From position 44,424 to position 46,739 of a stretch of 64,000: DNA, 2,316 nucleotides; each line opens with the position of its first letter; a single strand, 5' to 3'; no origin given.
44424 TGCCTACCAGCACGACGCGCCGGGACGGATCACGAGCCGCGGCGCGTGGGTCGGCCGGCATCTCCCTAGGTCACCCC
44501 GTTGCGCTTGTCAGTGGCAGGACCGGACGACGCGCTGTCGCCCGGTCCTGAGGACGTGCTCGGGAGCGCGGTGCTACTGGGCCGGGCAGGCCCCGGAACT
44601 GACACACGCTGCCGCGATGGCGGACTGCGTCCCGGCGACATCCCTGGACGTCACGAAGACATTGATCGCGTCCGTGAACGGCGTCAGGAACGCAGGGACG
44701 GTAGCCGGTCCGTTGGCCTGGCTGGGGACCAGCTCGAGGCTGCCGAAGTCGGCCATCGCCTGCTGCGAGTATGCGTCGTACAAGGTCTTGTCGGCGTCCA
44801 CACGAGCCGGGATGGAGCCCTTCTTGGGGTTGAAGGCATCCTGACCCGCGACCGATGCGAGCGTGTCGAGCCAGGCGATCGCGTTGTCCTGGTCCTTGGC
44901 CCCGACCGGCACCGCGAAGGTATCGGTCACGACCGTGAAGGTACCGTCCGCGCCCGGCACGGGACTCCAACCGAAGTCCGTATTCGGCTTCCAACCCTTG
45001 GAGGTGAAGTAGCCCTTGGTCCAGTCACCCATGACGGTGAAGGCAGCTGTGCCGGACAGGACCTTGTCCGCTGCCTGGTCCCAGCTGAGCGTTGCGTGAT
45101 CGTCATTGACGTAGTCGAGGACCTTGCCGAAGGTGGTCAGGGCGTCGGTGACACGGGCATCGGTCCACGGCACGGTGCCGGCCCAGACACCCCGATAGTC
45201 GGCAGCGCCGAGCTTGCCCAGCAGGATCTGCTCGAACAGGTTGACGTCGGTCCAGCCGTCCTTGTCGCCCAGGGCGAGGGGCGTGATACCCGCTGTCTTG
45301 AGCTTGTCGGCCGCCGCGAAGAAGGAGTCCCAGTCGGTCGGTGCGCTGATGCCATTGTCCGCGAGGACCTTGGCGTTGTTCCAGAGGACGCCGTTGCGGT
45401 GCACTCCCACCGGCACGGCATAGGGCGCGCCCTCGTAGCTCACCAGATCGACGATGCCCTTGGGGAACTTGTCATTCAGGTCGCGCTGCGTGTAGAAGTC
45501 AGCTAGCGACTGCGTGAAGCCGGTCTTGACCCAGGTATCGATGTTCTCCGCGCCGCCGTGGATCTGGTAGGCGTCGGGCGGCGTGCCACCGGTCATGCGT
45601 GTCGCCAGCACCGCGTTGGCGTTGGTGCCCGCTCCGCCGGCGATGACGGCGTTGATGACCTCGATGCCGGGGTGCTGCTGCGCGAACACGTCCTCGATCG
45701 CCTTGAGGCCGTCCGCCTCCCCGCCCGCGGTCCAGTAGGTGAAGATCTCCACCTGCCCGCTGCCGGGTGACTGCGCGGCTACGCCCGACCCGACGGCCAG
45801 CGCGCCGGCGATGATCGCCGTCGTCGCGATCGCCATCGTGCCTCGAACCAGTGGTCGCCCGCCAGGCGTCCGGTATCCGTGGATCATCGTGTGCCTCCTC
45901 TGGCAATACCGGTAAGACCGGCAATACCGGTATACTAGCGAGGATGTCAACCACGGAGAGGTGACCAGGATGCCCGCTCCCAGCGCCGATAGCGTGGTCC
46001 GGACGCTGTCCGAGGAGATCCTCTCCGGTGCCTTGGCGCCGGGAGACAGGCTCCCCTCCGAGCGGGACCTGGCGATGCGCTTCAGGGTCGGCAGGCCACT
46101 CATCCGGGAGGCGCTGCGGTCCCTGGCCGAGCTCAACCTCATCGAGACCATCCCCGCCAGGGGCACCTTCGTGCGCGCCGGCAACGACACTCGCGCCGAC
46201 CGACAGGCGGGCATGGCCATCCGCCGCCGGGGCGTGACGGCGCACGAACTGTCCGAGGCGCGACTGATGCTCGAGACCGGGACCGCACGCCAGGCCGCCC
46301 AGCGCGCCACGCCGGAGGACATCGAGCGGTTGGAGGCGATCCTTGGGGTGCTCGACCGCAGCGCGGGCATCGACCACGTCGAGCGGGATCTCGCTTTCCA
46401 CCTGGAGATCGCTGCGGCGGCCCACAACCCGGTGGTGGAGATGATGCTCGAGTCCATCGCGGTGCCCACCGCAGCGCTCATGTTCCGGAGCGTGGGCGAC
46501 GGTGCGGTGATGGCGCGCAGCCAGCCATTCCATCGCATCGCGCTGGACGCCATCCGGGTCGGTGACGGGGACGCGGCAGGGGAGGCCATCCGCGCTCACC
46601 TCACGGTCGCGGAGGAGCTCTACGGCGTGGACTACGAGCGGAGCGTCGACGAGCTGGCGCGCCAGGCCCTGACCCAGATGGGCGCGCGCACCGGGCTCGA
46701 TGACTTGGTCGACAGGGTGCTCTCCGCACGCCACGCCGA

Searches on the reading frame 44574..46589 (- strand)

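Call 68: search_protein_families(library=pfam, proteins=[window:44574-46589:-], max_evalue=0.001)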
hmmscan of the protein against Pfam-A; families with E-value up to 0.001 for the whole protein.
window:44574-46589:- (671 aa): 1 family
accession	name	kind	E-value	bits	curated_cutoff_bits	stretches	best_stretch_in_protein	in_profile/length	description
PF01547.30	SBP_bac_1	-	3.1e-29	103.4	26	1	297-583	13-306/307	Bacterial extracellular solute-binding protein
